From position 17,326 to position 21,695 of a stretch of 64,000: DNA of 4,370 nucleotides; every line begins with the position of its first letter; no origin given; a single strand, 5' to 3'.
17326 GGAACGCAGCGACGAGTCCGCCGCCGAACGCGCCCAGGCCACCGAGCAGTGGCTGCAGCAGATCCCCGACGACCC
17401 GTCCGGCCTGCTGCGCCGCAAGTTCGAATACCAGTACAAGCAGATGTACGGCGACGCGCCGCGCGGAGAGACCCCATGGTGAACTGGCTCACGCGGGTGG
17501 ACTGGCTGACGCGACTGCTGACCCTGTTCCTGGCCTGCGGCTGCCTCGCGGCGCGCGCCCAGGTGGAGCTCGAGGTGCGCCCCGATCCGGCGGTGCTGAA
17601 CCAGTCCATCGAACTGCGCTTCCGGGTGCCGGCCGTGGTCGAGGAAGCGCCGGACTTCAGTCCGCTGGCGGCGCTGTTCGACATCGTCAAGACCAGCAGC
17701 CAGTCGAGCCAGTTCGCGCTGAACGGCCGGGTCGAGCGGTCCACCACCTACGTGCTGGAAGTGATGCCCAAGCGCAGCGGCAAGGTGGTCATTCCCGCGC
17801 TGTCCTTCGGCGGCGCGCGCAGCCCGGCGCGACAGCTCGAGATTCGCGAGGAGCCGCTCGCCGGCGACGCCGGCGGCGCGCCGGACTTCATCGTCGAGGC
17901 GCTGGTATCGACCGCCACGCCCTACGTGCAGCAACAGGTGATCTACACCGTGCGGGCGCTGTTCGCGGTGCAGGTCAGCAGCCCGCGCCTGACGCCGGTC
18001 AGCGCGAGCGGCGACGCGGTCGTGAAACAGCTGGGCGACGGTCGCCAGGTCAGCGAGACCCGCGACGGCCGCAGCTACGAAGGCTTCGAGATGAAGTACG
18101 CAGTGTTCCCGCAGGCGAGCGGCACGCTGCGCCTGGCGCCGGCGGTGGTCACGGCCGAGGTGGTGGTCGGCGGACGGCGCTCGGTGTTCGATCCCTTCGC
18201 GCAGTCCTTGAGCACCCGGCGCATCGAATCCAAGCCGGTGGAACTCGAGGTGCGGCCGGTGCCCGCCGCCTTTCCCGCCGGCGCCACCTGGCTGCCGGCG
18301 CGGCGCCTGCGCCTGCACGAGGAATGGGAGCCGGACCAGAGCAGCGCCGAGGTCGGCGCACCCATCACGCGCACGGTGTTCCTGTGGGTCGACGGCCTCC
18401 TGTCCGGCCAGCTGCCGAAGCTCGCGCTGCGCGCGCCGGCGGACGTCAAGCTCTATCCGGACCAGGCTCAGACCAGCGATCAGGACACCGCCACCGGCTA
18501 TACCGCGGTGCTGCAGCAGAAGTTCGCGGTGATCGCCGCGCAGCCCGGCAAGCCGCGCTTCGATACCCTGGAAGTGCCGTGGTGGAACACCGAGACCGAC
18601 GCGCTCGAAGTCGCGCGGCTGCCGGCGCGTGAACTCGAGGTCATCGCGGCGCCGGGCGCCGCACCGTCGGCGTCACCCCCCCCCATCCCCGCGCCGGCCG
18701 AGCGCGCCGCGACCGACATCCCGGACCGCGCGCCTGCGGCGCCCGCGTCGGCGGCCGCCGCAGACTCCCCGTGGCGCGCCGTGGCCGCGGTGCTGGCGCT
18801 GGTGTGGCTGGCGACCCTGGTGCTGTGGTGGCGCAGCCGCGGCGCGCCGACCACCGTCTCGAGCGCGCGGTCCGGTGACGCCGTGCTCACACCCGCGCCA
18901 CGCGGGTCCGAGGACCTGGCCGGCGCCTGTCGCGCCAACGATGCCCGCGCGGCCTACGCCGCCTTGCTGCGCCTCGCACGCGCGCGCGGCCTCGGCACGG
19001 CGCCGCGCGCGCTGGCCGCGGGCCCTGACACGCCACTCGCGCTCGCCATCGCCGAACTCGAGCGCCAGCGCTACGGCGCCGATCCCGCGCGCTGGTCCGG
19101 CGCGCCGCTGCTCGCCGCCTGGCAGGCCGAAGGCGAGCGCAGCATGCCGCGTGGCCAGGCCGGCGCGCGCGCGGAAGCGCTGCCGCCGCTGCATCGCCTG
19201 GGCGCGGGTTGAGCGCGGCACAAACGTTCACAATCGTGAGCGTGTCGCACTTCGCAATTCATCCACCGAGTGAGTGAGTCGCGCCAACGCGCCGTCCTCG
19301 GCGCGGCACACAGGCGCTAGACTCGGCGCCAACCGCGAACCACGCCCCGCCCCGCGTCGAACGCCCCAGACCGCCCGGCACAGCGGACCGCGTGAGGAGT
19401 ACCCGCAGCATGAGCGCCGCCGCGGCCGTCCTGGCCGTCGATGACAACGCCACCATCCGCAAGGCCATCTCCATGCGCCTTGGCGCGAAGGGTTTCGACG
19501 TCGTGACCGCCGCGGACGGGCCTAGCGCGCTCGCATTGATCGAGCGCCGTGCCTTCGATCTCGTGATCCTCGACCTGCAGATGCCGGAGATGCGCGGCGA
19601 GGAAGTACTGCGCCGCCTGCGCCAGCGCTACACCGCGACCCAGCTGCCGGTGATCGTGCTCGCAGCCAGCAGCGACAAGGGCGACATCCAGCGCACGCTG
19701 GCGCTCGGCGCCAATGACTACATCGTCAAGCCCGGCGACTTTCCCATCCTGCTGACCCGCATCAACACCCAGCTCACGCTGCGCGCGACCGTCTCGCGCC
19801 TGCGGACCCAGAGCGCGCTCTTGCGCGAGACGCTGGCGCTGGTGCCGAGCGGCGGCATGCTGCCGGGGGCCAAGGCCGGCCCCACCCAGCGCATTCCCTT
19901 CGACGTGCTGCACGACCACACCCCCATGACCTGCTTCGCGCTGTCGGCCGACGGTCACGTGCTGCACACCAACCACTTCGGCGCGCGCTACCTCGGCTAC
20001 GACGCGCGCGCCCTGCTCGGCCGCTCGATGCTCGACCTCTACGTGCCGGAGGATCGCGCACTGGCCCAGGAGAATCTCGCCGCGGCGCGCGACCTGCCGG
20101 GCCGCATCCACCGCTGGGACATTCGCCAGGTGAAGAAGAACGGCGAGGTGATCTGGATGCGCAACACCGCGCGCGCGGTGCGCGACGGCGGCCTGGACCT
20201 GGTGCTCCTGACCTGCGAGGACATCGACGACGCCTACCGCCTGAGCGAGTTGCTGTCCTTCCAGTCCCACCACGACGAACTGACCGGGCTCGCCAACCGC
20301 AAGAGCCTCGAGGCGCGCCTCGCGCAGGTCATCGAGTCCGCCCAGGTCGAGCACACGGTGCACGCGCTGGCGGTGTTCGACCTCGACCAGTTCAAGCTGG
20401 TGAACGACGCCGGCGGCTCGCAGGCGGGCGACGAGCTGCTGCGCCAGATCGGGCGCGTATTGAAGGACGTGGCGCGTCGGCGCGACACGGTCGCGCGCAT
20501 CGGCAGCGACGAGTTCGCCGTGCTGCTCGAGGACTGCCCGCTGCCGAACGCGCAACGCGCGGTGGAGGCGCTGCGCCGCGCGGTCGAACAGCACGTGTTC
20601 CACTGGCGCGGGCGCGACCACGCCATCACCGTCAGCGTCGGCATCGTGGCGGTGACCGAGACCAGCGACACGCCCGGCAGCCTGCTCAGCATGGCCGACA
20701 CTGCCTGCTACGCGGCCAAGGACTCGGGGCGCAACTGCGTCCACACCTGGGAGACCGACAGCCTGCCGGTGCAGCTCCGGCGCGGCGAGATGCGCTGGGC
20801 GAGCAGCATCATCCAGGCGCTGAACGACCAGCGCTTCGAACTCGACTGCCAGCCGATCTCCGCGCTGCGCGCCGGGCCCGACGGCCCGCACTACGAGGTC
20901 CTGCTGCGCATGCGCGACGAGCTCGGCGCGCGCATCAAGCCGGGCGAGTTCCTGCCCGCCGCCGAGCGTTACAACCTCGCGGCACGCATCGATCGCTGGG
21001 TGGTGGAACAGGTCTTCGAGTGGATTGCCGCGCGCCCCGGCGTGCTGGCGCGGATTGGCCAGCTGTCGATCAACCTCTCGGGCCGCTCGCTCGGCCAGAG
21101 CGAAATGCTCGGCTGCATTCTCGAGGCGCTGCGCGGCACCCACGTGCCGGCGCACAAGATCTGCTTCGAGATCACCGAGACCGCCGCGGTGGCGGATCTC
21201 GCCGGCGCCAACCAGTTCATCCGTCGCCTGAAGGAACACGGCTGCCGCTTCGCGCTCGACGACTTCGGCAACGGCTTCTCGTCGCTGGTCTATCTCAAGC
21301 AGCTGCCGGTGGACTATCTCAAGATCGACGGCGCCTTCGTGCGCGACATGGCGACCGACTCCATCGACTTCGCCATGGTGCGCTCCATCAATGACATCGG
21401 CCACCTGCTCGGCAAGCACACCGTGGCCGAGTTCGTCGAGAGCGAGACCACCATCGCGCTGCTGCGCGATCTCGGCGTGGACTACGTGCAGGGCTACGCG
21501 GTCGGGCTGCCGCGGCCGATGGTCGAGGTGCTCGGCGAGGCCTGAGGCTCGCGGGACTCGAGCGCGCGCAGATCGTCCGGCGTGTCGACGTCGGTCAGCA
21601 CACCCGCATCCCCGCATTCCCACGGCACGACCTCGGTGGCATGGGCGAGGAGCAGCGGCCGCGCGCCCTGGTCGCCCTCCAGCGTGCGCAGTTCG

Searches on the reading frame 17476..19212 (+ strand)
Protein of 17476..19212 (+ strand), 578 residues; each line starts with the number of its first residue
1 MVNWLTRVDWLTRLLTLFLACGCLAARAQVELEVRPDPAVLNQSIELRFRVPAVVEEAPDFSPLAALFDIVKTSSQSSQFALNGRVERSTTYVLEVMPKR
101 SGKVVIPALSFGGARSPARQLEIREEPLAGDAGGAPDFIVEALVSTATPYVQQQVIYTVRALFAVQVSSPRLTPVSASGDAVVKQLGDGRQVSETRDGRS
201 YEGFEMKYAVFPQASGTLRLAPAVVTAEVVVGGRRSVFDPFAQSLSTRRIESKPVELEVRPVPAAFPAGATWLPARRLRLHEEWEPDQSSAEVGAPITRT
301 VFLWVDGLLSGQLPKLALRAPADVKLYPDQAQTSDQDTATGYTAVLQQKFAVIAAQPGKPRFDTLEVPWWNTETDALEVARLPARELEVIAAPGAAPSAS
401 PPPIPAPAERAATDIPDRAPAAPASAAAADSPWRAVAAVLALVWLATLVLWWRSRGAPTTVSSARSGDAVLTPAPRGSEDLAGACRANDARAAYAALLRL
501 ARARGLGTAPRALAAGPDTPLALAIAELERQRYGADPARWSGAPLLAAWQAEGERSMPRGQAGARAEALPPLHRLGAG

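Call 32: find_encoding_contigs(protein=window:17476-19212:+, flank=10000, max_places=1)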
Protein window:17476-19212:+ (578 aa): no gene with exactly this product is on record in the collection.
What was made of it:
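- Tried and rejected: The BatD-like gene at window 17476-19212 gave no exact product on record (call 32).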

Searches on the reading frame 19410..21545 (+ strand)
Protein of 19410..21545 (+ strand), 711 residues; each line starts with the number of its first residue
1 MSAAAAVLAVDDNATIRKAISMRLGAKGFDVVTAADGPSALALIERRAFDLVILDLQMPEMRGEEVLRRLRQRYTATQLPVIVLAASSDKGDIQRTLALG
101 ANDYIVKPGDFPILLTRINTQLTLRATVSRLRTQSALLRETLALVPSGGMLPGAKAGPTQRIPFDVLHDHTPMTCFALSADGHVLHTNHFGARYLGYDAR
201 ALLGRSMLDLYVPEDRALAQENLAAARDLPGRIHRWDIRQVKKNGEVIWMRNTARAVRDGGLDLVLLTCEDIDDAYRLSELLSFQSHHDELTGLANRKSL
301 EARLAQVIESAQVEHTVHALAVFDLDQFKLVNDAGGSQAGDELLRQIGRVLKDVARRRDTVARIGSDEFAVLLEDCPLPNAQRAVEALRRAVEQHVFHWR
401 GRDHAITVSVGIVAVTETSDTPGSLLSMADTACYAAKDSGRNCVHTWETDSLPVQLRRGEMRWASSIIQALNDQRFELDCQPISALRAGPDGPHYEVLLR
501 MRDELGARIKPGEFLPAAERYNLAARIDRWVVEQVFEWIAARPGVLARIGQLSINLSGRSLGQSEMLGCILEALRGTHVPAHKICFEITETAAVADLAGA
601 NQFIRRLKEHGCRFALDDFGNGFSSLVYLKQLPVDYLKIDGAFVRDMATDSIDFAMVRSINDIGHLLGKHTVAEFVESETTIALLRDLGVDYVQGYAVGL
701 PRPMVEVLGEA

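Call 33: find_encoding_contigs(protein=window:19410-21545:+, flank=10000, max_places=2)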
Protein window:19410-21545:+ (711 aa): 1 contig read that carries it; 1 place shown.
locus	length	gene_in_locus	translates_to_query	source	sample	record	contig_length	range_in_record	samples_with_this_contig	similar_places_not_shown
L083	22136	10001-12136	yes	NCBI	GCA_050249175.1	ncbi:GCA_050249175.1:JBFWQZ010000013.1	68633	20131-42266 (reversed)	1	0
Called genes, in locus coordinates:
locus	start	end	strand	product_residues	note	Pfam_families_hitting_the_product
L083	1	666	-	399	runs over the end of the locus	PF21687:T2SSK_1st, PF12836:HHH_3 (faint), PF03934:T2SSK (weak)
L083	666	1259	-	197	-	PF07963:N_methyl, PF11612:T2SSJ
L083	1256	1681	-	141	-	PF07963:N_methyl, PF02501:T2SSI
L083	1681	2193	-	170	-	PF07963:N_methyl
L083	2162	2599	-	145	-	PF07963:N_methyl, PF08334:T2SSG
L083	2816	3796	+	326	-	PF20030:bpMoxR, PF07726:AAA_3, PF07728:AAA_5, PF17863:AAA_lid_2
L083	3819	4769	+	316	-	PF01882:DUF58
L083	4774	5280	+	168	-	PF14316:DUF4381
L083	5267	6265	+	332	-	PF00092:VWA, PF01882:DUF58 (weak), PF06707:DUF1194 (weak), PF13519:VWA_2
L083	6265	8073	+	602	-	PF00092:VWA (weak), PF13519:VWA_2, PF00515:TPR_1 (weak), PF07719:TPR_2 (weak)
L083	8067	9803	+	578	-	PF13584:BatD, PF25607:DUF7939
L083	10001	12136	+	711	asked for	PF00072:Response_reg, PF00989:PAS, PF08448:PAS_4, PF13426:PAS_9 (weak), PF08447:PAS_3, PF00990:GGDEF, PF00563:EAL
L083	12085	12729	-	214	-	PF12804:NTP_transf_3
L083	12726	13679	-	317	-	PF02625:XdhC_CoxI, PF13478:XdhC_C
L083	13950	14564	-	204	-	PF05494:MlaC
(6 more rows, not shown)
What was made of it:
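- Tried and rejected: It was replaced by the neighbouring gene (call 33).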
